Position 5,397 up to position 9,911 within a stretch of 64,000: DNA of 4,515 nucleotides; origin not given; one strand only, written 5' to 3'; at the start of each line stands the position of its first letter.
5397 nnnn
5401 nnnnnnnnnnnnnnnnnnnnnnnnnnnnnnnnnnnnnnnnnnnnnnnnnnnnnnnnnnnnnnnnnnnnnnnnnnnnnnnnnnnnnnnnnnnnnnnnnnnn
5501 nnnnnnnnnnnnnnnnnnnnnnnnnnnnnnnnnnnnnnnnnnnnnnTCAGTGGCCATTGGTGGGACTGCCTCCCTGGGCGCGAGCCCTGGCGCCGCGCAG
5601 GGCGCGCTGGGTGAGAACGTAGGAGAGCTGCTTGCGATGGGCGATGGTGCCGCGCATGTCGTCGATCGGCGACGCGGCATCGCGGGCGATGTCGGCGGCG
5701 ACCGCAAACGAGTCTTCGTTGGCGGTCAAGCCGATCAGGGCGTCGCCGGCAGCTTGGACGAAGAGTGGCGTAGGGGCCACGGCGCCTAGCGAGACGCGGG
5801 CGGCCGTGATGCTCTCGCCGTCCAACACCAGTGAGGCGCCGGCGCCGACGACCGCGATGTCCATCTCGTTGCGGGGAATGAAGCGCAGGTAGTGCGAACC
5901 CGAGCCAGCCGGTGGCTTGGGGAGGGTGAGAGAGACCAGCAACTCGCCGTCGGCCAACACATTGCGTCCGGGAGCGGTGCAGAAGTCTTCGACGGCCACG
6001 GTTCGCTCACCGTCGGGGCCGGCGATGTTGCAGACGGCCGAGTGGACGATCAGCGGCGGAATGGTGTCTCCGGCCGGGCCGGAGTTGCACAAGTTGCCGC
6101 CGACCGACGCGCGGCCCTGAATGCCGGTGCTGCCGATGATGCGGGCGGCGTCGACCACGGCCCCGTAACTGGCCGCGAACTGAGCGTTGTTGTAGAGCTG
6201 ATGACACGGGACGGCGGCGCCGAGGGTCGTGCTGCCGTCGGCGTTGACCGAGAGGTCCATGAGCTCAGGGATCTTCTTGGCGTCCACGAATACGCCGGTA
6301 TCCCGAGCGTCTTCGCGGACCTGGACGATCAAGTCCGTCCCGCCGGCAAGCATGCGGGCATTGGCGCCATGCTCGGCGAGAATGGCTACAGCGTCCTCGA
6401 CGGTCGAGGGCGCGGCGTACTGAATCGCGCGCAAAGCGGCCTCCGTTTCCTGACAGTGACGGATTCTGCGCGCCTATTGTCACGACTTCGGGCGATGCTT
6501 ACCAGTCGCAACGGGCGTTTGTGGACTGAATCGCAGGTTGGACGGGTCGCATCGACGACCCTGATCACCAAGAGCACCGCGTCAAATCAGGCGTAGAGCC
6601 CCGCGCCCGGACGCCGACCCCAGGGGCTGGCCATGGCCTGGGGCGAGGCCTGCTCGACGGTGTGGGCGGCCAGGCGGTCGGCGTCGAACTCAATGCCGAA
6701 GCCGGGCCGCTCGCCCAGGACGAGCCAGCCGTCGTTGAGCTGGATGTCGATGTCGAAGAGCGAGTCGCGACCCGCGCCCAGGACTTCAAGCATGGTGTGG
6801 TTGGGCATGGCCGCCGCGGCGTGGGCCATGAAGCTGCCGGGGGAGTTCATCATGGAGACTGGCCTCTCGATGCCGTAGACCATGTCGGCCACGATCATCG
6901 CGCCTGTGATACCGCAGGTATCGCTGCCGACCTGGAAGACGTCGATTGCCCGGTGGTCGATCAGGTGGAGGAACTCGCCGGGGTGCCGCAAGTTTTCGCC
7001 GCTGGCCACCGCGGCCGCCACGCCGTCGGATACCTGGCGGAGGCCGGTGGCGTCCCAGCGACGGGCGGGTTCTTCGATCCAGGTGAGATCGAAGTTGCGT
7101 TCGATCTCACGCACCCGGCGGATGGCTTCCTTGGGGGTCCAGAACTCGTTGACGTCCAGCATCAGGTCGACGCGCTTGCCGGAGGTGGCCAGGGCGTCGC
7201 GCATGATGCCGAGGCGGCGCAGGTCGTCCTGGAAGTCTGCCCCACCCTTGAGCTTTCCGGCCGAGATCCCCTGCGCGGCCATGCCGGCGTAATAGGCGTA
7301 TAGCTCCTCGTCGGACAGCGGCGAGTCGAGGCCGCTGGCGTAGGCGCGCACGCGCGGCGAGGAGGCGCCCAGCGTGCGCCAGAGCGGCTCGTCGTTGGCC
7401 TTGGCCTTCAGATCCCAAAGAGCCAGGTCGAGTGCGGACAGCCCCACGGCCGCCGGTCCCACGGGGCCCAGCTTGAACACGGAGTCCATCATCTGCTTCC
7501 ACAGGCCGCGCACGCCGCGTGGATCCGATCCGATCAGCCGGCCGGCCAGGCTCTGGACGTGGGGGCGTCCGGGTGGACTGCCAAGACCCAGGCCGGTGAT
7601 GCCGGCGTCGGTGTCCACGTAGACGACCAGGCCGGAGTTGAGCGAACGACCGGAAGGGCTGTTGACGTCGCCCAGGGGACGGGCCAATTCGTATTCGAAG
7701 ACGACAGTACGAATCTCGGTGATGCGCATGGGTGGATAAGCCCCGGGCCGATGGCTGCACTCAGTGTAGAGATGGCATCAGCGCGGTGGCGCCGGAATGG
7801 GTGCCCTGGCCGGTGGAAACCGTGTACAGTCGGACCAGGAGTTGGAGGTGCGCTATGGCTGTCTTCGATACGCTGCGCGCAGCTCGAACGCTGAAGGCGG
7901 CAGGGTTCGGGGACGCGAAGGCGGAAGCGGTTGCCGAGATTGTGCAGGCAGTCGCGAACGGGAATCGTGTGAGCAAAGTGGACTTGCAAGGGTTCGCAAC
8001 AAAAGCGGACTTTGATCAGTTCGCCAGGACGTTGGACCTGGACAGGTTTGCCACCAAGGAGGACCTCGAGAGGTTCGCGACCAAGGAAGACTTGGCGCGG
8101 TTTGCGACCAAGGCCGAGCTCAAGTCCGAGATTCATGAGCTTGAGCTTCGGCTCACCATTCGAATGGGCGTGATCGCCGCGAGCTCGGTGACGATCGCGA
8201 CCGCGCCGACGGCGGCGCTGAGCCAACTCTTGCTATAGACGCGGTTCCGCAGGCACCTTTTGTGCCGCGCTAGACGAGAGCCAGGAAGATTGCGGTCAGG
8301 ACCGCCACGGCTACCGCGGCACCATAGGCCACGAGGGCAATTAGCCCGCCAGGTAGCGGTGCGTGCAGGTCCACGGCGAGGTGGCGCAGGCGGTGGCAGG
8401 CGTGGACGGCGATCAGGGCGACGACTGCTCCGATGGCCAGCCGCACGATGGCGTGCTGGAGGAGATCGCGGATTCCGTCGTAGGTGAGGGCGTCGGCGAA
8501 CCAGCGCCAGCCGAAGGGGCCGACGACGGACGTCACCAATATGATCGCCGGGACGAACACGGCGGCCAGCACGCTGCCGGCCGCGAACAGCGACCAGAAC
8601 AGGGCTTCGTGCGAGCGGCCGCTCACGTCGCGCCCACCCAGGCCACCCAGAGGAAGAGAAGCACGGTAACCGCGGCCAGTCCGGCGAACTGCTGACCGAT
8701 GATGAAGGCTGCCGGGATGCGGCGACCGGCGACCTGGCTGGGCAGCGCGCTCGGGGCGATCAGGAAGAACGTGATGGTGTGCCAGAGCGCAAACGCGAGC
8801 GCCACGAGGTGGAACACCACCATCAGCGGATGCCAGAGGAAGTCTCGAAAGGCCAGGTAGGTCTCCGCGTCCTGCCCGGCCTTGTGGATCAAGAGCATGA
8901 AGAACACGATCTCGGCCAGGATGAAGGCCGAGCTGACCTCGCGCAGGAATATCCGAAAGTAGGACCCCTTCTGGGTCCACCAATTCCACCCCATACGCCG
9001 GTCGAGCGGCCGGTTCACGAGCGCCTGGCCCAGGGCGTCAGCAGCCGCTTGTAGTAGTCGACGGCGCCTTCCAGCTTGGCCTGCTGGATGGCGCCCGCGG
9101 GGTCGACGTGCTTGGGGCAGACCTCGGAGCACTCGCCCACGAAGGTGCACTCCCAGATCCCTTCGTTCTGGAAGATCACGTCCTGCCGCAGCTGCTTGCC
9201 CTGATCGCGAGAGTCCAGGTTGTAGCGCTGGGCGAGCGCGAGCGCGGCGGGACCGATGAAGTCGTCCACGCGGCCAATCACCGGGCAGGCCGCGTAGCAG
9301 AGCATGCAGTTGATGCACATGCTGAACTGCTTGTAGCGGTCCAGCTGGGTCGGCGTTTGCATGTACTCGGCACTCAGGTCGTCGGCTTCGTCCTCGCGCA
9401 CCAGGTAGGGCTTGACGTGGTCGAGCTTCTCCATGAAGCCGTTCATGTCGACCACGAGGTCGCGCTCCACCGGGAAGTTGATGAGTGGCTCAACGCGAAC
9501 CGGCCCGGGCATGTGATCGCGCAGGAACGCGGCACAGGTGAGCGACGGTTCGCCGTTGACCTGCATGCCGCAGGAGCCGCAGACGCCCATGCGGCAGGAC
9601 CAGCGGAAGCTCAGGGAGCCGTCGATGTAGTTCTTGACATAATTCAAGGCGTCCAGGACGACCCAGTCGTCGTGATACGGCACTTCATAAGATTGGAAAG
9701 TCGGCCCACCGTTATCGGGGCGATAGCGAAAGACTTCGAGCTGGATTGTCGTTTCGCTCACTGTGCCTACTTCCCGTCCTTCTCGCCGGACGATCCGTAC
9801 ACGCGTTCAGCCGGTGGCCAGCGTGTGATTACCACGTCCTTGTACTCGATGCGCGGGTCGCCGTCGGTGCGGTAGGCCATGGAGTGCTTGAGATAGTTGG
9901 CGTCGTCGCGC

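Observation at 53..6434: XDH/CO-dehydrogenase-family operon with two tandem Mo-large-subunit paralogs sharing one FAD and one FeS subunit, and a CysO-like sulfur carrier between them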

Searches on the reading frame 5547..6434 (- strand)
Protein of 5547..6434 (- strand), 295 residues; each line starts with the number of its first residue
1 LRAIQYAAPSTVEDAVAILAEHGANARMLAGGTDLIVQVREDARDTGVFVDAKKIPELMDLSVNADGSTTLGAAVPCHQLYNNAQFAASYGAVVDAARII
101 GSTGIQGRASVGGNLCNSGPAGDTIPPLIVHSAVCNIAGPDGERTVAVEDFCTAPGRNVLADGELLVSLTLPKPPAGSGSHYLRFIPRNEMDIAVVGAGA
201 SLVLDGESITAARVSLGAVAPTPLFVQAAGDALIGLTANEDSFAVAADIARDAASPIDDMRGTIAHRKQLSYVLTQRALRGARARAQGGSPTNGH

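Call 8: search_protein_families(library=pfam, proteins=[window:5547-6434:-], max_evalue=0.01)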
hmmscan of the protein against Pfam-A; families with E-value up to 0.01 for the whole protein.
window:5547-6434:- (295 aa): 3 families
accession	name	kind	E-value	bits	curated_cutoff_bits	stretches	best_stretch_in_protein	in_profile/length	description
PF00941.27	FAD_binding_5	-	1.2e-37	129.8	27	1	3-174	2-170/170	FAD binding domain in molybdopterin dehydrogenase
PF03450.22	CO_deh_flav_C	-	3.1e-20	72.7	25.5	1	182-280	2-100/102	CO dehydrogenase flavoprotein C-terminal domain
PF01565.28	FAD_binding_4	-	0.00035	20.7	26.4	1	9-91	10-89/139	FAD binding domain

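Call 23: search_protein_families(library=ncbifam, proteins=[window:5547-6434:-], max_evalue=0.001)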
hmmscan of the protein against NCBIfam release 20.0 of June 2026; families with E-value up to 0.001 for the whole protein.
window:5547-6434:- (295 aa): 8 families
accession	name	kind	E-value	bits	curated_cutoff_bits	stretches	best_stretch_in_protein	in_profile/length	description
NF043083.1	XdhB_XDHase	equivalog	2.5e-55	187.6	310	1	5-287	6-288/289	xanthine dehydrogenase subunit XdhB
NF007427.0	PRK09971.1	equivalog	3.5e-52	177.4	287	1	5-288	6-289/292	xanthine dehydrogenase FAD-binding subunit XdhB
TIGR02963.1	xanthine_xdhA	equivalog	2.4e-39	135.3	467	1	5-277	194-463/468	xanthine dehydrogenase small subunit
NF041019.1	glyceraldDH_beta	equivalog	1.5e-37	129.3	350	1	4-281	6-279/280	glyceraldehyde dehydrogenase subunit beta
TIGR03195.1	4hydrxCoA_B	equivalog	1.3e-36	126.4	404.55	2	4-117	5-116/321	4-hydroxybenzoyl-CoA reductase subunit beta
TIGR03199.1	pucC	equivalog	6.6e-11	42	306.05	1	9-228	1-215/264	xanthine dehydrogenase subunit C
TIGR03312.1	Se_sel_red_FAD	hypoth_equivalog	9.1e-09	34.9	241.5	1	5-275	3-243/257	molybdopterin-dependent oxidoreductase FAD-binding subunit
TIGR02969.1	mam_aldehyde_ox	subfamily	1e-07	29.8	1912.3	1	87-253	327-496/1330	aldehyde oxidase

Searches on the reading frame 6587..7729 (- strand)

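Call 8: search_protein_families(library=pfam, proteins=[window:6587-7729:-], max_evalue=0.01)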
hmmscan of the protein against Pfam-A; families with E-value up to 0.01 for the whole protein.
window:6587-7729:- (380 aa): 2 families
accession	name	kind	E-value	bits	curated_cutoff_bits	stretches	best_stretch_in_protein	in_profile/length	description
PF13378.12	MR_MLE_C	-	2.1e-40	139.2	29.4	1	150-351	10-218/219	Enolase C-terminal domain-like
PF02746.21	MR_MLE_N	-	5.8e-11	43.1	22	1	33-121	28-117/117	Mandelate racemase / muconate lactonizing enzyme, N-terminal domain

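Call 23: search_protein_families(library=ncbifam, proteins=[window:6587-7729:-], max_evalue=0.001)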
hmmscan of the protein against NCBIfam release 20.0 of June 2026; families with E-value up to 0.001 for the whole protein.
window:6587-7729:- (380 aa): 14 families
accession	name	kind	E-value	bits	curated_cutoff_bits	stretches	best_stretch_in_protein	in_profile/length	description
NF047820.1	TalGalacDh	equivalog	1.8e-46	158.7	500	1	2-360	3-367/371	L-talarate/galactarate dehydratase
NF040866.1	AraD_Arch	equivalog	4.9e-28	98.2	650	1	65-352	72-365/372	arabinonate dehydratase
NF043051.1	ManoateDhtManD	equivalog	1.5e-26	93.2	550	2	177-361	196-388/403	D-mannonate dehydratase ManD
NF011654.0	PRK15072.1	subfamily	4.6e-26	91.6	430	2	180-361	200-389/404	D-galactonate dehydratase family protein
NF010624.0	PRK14017.1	equivalog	2.2e-20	73.1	311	1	34-355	16-359/382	galactonate dehydratase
NF040790.2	glucon_galact_dh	equivalog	3.3e-20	72.3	750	1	66-368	63-381/390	bifunctional D-gluconate/D-galactonate dehydratase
NF043002.1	HProlDhtase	equivalog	1.8e-18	66.6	500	1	1-354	1-360/366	cis-3-hydroxy-L-proline dehydratase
TIGR02534.1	mucon_cyclo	subfamily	1.5e-16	60.4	334.95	1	98-357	101-366/368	muconate/chloromuconate family cycloisomerase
NF011968.0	PRK15440.1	equivalog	4.1e-16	58.9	393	1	32-283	58-308/395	L-rhamnonate dehydratase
NF041118.1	A_G_epim_Thtga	equivalog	5.3e-12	45.5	500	1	152-285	151-281/341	L-Ala-D/L-Glu epimerase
NF002782.0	PRK02901.1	equivalog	7.5e-10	38.3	288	1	157-361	105-308/328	o-succinylbenzoate synthase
NF042940.1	racemase_DgcA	equivalog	4.7e-09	35.9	400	1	97-257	85-233/323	N-acetyl-D-Glu racemase DgcA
TIGR01928.1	menC_lowGC_arch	equivalog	1.8e-07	30.5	200.65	1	95-283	90-270/325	o-succinylbenzoate synthase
TIGR01927.1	menC_gam_Gplu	equivalog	0.00062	19.1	130.55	1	150-265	120-233/307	o-succinylbenzoate synthase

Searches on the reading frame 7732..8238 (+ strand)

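Call 10: search_protein_families(library=pfam, proteins=[window:7732-8238:+], max_evalue=0.001)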
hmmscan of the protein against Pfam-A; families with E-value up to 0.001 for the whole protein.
window:7732-8238:+ (168 aa): 1 family
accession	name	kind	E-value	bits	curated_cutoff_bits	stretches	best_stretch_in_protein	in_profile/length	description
PF07798.16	CCDC90-like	-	8.9e-06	26.1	33.5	1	45-145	1-99/175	Coiled-coil domain-containing protein 90-like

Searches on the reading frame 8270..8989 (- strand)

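Call 10: search_protein_families(library=pfam, proteins=[window:8270-8989:-], max_evalue=0.001)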
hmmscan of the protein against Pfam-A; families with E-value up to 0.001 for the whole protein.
window:8270-8989:- (239 aa): 1 family
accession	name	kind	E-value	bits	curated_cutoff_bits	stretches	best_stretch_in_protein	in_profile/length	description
PF02313.22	Fumarate_red_D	-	1e-22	81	25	1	125-236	4-113/114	Fumarate reductase subunit D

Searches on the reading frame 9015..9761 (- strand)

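Call 8: search_protein_families(library=pfam, proteins=[window:9015-9761:-], max_evalue=0.01)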
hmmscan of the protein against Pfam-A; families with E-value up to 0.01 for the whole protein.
window:9015-9761:- (248 aa): 12 families
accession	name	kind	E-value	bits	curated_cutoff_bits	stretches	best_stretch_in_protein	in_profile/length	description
PF13085.11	Fer2_3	-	8.9e-33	113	27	1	7-110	1-106/107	2Fe-2S iron-sulfur cluster binding domain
PF13183.11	Fer4_8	-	2.4e-12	47.6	27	1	146-219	2-68/68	4Fe-4S dicluster domain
PF13237.11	Fer4_10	-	1.1e-10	41.7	25.5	1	145-216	5-53/53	4Fe-4S dicluster domain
PF13187.11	Fer4_9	-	1e-07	32.3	27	1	138-161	26-49/52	4Fe-4S dicluster domain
PF13534.11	Fer4_17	-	2e-06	28.7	22.2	1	149-220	2-61/61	4Fe-4S dicluster domain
PF13746.11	Fer4_18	-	7.4e-06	26.6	27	0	187-226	43-82/114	4Fe-4S dicluster domain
PF12838.12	Fer4_7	-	9.3e-06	26.5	27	1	149-218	2-51/52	4Fe-4S dicluster domain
PF13484.11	Fer4_16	-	0.0001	23.5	30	1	149-217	2-65/66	4Fe-4S double cluster binding domain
PF00111.32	Fer2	-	0.00068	20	21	1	47-80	26-59/77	2Fe-2S iron-sulfur cluster binding domain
PF00037.32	Fer4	-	0.00073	19.7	21.1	1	146-161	5-20/24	4Fe-4S binding domain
PF12800.12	Fer4_4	-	0.0054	17.4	24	1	147-161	2-16/17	4Fe-4S binding domain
PF12837.12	Fer4_6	-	0.0089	16.4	25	1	148-161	8-21/24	4Fe-4S binding domain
